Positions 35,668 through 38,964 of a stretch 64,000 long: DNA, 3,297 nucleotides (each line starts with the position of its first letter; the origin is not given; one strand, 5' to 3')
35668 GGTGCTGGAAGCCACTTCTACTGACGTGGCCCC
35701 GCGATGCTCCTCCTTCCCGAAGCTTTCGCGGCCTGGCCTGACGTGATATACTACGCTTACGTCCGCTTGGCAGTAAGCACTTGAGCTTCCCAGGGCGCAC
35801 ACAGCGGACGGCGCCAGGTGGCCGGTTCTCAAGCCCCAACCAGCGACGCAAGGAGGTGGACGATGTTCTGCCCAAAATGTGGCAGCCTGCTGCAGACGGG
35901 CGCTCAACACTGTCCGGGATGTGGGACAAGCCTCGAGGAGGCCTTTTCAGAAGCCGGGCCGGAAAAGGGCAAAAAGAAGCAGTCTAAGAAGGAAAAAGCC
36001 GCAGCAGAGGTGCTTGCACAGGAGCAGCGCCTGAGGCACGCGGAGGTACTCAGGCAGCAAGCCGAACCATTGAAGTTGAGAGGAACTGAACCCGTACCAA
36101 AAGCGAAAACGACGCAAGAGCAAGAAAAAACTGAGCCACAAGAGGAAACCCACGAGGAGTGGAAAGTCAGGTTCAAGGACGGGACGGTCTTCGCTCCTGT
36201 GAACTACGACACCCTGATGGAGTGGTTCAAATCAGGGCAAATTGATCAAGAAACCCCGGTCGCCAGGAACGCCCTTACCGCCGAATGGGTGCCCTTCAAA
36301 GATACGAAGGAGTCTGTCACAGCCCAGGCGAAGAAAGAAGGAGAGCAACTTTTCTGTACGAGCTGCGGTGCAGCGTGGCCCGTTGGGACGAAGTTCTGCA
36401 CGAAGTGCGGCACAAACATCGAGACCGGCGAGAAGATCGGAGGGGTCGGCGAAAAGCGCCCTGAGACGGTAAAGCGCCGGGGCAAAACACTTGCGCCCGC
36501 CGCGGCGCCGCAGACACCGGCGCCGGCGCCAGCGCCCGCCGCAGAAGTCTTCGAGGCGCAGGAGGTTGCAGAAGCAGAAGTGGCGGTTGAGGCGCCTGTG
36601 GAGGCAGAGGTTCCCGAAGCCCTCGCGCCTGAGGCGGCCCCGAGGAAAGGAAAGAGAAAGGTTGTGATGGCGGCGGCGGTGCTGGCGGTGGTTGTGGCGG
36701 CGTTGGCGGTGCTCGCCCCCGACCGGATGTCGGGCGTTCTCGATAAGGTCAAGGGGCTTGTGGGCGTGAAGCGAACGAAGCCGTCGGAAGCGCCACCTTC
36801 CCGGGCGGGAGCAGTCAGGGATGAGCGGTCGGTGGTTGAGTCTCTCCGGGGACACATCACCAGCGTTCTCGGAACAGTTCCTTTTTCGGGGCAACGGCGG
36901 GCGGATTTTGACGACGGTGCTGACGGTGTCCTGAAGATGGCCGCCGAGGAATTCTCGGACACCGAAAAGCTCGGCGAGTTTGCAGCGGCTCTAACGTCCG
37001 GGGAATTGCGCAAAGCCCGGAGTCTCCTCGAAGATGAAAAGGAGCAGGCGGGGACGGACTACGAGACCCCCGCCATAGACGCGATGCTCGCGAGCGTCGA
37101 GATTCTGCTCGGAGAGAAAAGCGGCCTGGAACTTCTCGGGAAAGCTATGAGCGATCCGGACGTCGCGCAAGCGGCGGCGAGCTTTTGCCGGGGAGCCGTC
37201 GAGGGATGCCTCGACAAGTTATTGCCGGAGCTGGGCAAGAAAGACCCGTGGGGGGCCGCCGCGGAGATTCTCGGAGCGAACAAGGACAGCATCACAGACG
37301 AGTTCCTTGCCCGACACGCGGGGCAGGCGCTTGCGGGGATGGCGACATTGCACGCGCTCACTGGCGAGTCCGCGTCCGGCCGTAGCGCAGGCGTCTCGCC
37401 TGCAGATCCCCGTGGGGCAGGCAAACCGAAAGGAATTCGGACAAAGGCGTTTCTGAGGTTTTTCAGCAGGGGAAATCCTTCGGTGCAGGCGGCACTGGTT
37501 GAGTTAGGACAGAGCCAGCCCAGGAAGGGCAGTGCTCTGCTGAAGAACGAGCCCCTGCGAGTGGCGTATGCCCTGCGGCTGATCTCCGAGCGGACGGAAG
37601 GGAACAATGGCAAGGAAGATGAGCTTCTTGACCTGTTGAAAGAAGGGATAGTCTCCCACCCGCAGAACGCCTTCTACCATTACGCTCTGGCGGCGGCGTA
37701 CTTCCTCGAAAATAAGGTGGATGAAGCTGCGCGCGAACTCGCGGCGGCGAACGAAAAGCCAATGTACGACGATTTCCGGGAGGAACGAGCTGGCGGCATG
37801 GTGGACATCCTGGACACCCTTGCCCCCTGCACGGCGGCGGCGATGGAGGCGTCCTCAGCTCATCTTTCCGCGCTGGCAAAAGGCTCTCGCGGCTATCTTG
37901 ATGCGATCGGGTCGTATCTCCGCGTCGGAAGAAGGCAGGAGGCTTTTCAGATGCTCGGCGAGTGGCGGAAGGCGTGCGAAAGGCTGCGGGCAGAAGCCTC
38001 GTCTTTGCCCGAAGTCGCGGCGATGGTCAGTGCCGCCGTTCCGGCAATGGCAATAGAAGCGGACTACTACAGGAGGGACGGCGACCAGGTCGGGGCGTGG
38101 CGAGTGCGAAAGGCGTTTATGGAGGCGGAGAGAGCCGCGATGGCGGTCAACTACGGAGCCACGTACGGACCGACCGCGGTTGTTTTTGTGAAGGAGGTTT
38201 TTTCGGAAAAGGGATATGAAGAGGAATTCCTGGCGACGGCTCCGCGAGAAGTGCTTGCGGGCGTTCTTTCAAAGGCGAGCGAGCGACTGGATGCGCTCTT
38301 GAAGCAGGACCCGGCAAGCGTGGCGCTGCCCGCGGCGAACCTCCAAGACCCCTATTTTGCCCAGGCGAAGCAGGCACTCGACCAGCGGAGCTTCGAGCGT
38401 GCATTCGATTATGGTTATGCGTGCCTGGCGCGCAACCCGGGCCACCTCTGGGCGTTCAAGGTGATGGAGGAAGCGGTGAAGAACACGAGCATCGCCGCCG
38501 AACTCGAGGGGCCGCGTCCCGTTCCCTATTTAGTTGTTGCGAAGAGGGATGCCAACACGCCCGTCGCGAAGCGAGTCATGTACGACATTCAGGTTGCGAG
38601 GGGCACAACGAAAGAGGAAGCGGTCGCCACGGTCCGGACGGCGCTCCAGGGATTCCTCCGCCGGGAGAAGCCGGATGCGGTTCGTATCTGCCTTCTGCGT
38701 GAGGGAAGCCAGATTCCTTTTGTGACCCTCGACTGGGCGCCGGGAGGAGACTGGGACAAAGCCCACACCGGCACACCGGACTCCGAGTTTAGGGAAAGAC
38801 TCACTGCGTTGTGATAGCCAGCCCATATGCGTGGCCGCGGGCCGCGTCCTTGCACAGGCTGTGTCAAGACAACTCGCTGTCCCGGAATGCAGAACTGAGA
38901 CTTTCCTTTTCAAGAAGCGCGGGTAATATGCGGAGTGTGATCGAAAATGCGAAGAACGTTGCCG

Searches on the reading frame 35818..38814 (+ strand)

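Call 56: search_protein_families(library=pfam, proteins=[window:35818-38814:+], max_evalue=0.0001)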
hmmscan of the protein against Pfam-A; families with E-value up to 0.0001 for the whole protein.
window:35818-38814:+ (998 aa): 3 families
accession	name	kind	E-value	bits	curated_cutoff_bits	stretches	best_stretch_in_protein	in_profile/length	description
PF13240.11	Zn_Ribbon_1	-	1.4e-09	37.8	25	0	179-200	1-22/23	zinc-ribbon domain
PF12773.13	DZR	-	3.3e-08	34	27.3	0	18-40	1-23/45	Double zinc ribbon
PF13248.11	Zn_ribbon_3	-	3.3e-06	26.8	27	1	18-37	5-24/26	zinc-ribbon domain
